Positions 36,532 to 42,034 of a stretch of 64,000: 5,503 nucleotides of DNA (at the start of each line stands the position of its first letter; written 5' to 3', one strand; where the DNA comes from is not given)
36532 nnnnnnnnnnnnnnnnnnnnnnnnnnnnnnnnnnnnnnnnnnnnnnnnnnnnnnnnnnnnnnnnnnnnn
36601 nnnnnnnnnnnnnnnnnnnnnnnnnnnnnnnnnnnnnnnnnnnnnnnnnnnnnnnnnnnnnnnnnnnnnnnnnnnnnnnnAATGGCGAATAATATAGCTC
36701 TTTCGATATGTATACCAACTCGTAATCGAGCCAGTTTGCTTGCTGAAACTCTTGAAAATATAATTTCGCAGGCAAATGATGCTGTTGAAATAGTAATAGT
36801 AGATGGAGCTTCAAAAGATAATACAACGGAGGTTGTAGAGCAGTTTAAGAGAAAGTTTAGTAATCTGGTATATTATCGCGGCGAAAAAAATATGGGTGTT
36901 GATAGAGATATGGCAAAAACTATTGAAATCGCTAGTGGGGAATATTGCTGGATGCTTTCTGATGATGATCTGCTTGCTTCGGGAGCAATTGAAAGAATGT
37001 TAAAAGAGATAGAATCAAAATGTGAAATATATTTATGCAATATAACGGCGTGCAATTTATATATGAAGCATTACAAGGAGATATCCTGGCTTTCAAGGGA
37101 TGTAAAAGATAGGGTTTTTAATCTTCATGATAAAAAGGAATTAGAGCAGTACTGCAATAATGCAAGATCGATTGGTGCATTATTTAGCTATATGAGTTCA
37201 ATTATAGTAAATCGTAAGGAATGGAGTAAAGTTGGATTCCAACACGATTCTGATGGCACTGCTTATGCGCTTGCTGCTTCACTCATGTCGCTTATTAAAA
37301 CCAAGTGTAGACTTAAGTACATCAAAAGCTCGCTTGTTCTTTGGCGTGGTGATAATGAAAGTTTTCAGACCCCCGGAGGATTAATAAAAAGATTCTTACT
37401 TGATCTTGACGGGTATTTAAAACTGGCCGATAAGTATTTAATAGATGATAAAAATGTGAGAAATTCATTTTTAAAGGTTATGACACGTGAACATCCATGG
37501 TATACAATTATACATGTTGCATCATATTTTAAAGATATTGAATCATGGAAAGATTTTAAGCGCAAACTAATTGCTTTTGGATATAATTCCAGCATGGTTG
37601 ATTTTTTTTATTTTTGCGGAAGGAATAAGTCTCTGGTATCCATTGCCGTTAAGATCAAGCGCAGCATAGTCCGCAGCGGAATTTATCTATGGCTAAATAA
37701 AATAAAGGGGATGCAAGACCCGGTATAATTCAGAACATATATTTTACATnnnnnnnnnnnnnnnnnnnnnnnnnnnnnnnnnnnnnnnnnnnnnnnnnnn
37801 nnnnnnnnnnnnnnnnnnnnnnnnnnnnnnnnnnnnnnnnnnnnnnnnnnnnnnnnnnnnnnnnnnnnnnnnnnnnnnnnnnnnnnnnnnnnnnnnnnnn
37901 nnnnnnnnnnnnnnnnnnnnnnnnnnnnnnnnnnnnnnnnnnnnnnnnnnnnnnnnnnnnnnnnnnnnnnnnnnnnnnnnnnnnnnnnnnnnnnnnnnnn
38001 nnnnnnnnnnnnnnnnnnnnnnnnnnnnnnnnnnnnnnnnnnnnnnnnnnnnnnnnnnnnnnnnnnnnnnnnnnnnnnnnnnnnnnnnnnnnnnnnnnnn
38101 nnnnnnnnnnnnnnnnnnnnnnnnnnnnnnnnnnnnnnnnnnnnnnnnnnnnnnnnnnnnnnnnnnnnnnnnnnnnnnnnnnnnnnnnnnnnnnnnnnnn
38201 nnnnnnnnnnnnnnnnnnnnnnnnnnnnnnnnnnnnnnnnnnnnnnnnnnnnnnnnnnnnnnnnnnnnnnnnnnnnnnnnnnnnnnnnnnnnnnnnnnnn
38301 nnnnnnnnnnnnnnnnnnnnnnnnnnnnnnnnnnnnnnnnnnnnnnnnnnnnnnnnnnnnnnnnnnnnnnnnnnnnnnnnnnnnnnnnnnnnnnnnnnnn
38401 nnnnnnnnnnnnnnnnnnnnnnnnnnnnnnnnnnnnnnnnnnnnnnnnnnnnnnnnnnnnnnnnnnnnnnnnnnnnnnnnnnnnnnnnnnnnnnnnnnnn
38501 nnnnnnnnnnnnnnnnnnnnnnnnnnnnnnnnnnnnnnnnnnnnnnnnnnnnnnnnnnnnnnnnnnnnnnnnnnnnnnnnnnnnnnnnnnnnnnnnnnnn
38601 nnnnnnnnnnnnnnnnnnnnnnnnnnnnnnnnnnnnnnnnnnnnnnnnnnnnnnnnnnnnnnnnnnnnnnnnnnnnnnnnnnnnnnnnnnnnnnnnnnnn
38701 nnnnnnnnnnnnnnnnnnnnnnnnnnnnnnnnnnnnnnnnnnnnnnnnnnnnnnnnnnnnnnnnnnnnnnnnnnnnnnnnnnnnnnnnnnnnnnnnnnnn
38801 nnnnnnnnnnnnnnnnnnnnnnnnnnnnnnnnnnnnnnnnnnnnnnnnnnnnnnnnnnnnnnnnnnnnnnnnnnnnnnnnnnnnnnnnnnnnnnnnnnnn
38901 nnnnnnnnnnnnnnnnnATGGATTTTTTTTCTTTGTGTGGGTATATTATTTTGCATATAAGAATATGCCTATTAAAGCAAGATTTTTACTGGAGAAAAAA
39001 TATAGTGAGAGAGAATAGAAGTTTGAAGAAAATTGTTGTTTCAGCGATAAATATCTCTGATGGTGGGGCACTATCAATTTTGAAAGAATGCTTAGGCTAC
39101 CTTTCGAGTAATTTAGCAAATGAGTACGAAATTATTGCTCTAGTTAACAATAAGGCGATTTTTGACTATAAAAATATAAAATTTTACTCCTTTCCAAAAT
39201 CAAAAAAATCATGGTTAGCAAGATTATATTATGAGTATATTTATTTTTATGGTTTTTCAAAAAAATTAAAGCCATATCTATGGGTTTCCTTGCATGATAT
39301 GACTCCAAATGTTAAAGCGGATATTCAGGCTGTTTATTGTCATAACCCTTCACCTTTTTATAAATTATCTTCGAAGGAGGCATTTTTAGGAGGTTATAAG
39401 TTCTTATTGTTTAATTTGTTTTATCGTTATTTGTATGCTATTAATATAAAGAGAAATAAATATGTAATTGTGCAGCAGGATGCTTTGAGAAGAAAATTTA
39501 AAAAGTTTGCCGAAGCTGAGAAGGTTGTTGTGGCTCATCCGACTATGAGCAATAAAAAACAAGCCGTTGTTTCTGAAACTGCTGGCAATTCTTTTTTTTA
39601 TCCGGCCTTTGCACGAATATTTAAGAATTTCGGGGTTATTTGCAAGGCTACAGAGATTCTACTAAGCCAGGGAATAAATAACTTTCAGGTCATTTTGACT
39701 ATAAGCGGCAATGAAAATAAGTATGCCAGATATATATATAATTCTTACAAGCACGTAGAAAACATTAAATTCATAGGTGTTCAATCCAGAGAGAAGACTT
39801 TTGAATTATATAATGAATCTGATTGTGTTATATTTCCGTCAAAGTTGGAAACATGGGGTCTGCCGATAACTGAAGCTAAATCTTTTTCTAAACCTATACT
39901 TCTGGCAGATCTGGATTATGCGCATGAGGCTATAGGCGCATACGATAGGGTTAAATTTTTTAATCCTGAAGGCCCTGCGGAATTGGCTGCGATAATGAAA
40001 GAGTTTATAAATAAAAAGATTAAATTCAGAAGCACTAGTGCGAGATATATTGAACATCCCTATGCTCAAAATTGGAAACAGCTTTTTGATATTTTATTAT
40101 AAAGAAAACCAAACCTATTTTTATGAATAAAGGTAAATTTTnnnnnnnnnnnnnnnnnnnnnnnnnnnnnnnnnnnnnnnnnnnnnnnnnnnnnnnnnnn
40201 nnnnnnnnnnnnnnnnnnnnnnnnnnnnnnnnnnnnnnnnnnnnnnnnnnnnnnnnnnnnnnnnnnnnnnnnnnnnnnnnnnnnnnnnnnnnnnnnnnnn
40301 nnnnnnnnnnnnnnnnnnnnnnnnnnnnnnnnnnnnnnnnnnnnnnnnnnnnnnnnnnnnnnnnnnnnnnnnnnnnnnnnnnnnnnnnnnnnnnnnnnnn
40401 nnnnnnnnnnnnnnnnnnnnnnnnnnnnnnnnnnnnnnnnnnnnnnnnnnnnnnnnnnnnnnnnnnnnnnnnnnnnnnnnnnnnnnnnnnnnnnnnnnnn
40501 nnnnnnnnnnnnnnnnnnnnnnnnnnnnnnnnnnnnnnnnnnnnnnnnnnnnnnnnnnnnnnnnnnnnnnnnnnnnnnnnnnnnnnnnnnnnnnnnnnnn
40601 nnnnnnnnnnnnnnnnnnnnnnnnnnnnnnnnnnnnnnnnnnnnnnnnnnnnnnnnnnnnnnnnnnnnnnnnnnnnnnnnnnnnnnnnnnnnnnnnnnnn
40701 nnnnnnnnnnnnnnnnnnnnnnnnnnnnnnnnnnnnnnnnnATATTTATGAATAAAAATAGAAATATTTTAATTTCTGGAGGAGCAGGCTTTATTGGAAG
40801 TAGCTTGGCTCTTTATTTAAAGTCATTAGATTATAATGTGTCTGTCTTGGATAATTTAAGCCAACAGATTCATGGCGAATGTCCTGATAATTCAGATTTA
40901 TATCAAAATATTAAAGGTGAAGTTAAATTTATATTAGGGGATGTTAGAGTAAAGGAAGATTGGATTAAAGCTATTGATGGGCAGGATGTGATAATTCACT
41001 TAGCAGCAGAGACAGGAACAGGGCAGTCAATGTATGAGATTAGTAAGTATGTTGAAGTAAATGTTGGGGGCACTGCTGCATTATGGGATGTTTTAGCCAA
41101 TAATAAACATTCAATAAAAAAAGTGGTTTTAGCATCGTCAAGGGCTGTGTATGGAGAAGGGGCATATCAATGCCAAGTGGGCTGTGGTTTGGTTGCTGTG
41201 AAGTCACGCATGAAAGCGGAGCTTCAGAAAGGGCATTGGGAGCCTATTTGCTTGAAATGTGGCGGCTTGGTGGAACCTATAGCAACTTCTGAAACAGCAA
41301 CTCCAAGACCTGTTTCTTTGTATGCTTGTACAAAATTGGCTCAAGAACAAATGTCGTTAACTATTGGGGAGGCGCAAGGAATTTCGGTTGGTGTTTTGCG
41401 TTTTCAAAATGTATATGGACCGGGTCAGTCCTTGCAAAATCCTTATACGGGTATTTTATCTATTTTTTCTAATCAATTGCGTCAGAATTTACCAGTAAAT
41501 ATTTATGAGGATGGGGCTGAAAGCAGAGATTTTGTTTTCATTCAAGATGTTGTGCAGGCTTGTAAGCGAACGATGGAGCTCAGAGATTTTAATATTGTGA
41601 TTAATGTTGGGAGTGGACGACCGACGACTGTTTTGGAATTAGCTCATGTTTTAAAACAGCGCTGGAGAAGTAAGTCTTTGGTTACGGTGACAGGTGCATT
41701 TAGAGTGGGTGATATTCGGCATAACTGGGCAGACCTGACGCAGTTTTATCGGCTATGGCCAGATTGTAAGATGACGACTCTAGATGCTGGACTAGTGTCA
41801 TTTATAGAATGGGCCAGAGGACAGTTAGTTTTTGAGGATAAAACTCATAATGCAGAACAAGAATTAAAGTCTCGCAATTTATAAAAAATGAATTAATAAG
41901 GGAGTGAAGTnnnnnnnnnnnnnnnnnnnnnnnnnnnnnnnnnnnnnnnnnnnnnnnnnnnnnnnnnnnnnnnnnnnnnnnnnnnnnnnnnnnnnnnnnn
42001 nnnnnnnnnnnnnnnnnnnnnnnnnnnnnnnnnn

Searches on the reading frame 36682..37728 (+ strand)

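Call 12: search_protein_families(library=pfam, proteins=[window:36682-37728:+], max_evalue=0.001)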
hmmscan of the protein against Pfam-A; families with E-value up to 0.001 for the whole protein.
window:36682-37728:+ (348 aa): 3 families
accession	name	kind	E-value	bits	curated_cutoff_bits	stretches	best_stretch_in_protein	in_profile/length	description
PF00535.33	Glycos_transf_2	-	2.7e-26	92.9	23.3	1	8-137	1-131/168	Glycosyl transferase family 2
PF13641.12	Glyco_tranf_2_3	-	1.2e-10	42.2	27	1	7-110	3-111/230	Glycosyltransferase like family 2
PF10111.15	Glyco_tranf_2_2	-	2.1e-09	37.7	27.3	1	9-186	4-180/276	Glycosyltransferase like family 2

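Call 56: search_protein_families(library=ncbifam, proteins=[window:36682-37728:+], max_evalue=1e-8)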
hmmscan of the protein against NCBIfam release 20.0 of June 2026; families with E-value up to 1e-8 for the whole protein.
window:36682-37728:+ (348 aa): 11 families
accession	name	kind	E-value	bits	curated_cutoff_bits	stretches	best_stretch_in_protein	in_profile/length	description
NF050050.1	ProtGlycPglI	equivalog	3e-15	56.4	500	1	6-119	3-117/306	GalNAc(5)-diNAcBac-PP-undecaprenol beta-1,3-glucosyltransferase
NF007482.0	PRK10073.1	equivalog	2.5e-14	53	423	1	3-129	4-130/334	glycosyltransferase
TIGR03937.1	PgaC_IcaA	equivalog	2e-12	46.8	422.3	1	6-115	46-155/407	poly-beta-1,6-N-acetyl-D-glucosamine synthase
NF041875.1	EPS_EpsD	equivalog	2.3e-12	47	370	1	7-109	1-103/325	exopolysaccharide biosynthesis glycosyltransferase EpsD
NF038302.1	EPS_HpsE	equivalog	2e-11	43.4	300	1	6-100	2-101/307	hormogonium polysaccharide biosynthesis glycosyltransferase HpsE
TIGR04283.1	glyco_like_mftF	equivalog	1.9e-10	40.7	182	1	7-113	1-100/221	TIGR04283 family arsenosugar biosynthesis glycosyltransferase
TIGR04440.1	glyco_TIGR04440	domain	3e-10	40.2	70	1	7-162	2-157/215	TIGR00180 family glycosyltransferase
NF053739.1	GlytfEpsEBac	equivalog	5.5e-10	38.7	450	1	8-115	4-112/265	glycosyltransferase EpsE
NF041394.1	GtaseAglG_Halo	equivalog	7.2e-10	38.6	440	1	6-113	4-110/304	glucosyl-dolichyl phosphate glucuronosyltransferase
NF047683.1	TeichurnBiosyTuaG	equivalog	4.8e-09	36.2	400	1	5-112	6-113/252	teichuronic acid biosynthesis protein TuaG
TIGR03111.1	glyc2_xrt_Gpos1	hypoth_equivalog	8.3e-09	34.7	363.95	0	7-158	51-196/439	TIGR03111 family XrtG-associated glycosyltransferase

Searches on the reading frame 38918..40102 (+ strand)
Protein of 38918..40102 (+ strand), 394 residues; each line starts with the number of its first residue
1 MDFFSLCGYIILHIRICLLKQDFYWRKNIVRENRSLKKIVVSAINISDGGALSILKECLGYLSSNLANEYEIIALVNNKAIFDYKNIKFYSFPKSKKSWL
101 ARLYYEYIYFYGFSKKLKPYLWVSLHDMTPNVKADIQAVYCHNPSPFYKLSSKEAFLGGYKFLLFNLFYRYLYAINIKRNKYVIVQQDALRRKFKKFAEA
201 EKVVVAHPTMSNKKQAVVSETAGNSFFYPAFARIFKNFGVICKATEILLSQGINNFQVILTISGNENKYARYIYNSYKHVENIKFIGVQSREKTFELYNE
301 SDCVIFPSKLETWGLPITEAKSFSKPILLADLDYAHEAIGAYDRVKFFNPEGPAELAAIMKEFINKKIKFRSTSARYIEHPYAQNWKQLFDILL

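Call 12: search_protein_families(library=pfam, proteins=[window:38918-40102:+], max_evalue=0.001)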
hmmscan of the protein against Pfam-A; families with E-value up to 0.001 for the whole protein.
window:38918-40102:+ (394 aa): 2 families
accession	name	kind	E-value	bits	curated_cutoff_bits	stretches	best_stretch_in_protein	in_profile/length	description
PF00534.26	Glycos_transf_1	-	6.2e-16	58.8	26.4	1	232-369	24-160/172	Glycosyl transferases group 1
PF13692.12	Glyco_trans_1_4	-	1e-09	39.2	27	1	236-364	15-140/142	Glycosyl transferases group 1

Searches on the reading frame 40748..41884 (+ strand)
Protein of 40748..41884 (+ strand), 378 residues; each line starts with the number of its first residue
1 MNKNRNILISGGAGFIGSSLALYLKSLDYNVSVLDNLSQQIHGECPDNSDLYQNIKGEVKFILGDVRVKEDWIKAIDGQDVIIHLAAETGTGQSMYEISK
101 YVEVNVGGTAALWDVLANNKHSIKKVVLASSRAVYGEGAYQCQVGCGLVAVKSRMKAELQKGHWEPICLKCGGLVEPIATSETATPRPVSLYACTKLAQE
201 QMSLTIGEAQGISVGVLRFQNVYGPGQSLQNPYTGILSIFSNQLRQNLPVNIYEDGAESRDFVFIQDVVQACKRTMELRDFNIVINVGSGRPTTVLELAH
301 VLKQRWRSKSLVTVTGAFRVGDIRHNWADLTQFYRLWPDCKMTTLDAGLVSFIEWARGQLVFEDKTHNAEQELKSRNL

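Call 22: search_protein_families(library=pfam, proteins=[window:40748-41884:+], max_evalue=0.0001)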
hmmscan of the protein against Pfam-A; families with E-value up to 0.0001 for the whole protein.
window:40748-41884:+ (378 aa): 6 families
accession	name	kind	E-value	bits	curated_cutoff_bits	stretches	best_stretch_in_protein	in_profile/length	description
PF01370.27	Epimerase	-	3e-45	155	20.9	2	7-140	1-124/240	NAD dependent epimerase/dehydratase family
PF16363.11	GDP_Man_Dehyd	-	8.6e-32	111.3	27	2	8-137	1-135/332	GDP-mannose 4,6 dehydratase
PF01073.25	3Beta_HSD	-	1.3e-14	54.3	22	1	8-140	1-125/280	3-beta hydroxysteroid dehydrogenase/isomerase family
PF02719.21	Polysacc_synt_2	-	8e-13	48.7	20.2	1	7-131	1-128/293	Polysaccharide biosynthesis protein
PF07993.18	NAD_binding_4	-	2.1e-08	34.1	20.1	1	55-241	59-220/258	Male sterility protein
PF04321.23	RmlD_sub_bind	-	6e-06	26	27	0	181-225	114-154/287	RmlD substrate binding domain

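Call 55: search_solved_structures(query=window:40748-41884:+, max_evalue=0.00001)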
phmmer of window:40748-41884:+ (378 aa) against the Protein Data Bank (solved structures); distinct sequences matched with E-value up to 0.00001: 91 (the best 60 are shown).
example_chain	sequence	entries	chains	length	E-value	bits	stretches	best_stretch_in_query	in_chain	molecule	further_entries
6kv9_A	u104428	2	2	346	1.3e-34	122.8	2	181-360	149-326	MoeE5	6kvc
6wjb_A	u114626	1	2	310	4.5e-34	121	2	179-332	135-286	NAD-dependent epimerase/dehydratase family protein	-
6wj9_A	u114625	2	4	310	4.1e-33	117.9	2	179-332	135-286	NAD-dependent epimerase/dehydratase family protein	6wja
4zrm_A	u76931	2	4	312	1.7e-30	109.2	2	178-357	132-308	UDP-glucose 4-epimerase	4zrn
6dnt_A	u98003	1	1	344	1.1e-29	106.6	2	183-336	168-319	NAD-dependent epimerase/dehydratase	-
1sb8_A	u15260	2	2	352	5.4e-22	81.3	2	183-355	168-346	wbpP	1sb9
10ke_A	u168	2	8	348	1.9e-21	79.5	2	185-336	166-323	Capsular polysaccharide biosynthesis protein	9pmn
5u4q_A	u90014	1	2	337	1.6e-20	76.5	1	179-294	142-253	dTDP-glucose 4,6-dehydratase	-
6zl6_A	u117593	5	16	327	1.7e-20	76.4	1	179-351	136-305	Epimerase domain-containing protein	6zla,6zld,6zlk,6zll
6zlj_A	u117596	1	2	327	6e-20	74.6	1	179-351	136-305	Epimerase domain-containing protein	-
6bwl_A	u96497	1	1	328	7.3e-19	71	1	181-357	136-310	Pal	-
7ys8_A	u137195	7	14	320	8.3e-19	70.8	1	178-298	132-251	UDP-glucose 4-epimerase | UDP-glucose 4-epimerase along with EC 5.1.3.2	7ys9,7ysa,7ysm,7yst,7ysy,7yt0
2p5u_A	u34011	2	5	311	1e-18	70.5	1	180-301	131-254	UDP-glucose 4-epimerase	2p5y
8vr2_A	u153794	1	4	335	9e-18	67.4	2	190-356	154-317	NAD-dependent epimerase/dehydratase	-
6pmh_A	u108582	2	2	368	6e-16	61.4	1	194-305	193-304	UDP-glucose 4-epimerase related protein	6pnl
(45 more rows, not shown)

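Call 56: search_protein_families(library=ncbifam, proteins=[window:40748-41884:+], max_evalue=1e-8)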
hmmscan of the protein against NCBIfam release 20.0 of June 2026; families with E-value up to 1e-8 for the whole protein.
window:40748-41884:+ (378 aa): 14 families
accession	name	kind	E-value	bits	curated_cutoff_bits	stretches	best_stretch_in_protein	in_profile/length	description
TIGR01179.1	galE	equivalog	7.7e-29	100.6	262.3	1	6-138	1-128/332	UDP-glucose 4-epimerase GalE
TIGR01181.1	dTDP_gluc_dehyt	equivalog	8.7e-29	100.6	365.1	2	6-137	1-131/321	dTDP-glucose 4,6-dehydratase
TIGR02197.1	heptose_epim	equivalog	1.4e-28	100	274.6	2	181-356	127-313/316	ADP-glyceromanno-heptose 6-epimerase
TIGR04180.1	EDH_00030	hypoth_equivalog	1.4e-24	86.7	475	1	7-139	1-129/297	NAD-dependent 4,6-dehydratase LegB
NF011728.1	PRK15181.1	equivalog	6.7e-23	81.2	760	1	183-334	156-315/348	Vi polysaccharide biosynthesis UDP-N-acetylglucosaminuronic acid C-4 epimerase TviC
NF007956.0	PRK10675.1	subfamily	1.2e-14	54.2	394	1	6-138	2-131/338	UDP-glucose 4-epimerase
TIGR03589.1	PseB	equivalog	2.4e-12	46.4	407.75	0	1-130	1-124/324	UDP-N-acetylglucosamine 4,6-dehydratase (inverting)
NF047837.1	UDPAcbARedWbcJ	equivalog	2.3e-10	39.9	500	1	190-313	101-223/372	UDP-2-acetamido-2,6-beta-L-arabino-hexul-4-ose reductase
NF043036.1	ErythonDh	equivalog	2.6e-10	40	325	1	6-137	2-131/321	D-erythronate dehydrogenase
NF042422.1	oxyalk_red_OleD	equivalog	5.4e-10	39.1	580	0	6-136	2-115/329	2-alkyl-3-oxoalkanoate reductase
NF008872.0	PRK11908.1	equivalog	1.9e-09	37.1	294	0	6-136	3-123/349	bifunctional UDP-4-keto-pentose/UDP-xylose synthase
NF007582.0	PRK10217.1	equivalog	4.3e-09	35.9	698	0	5-137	2-140/355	dTDP-glucose 4,6-dehydratase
NF007490.0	PRK10084.1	subfamily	4.3e-09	35.8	649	0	6-276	2-247/361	dTDP-glucose 4,6-dehydratase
TIGR02622.1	CDP_4_6_dhtase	equivalog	6.7e-09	35.3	278.45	1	3-135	3-133/352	CDP-glucose 4,6-dehydratase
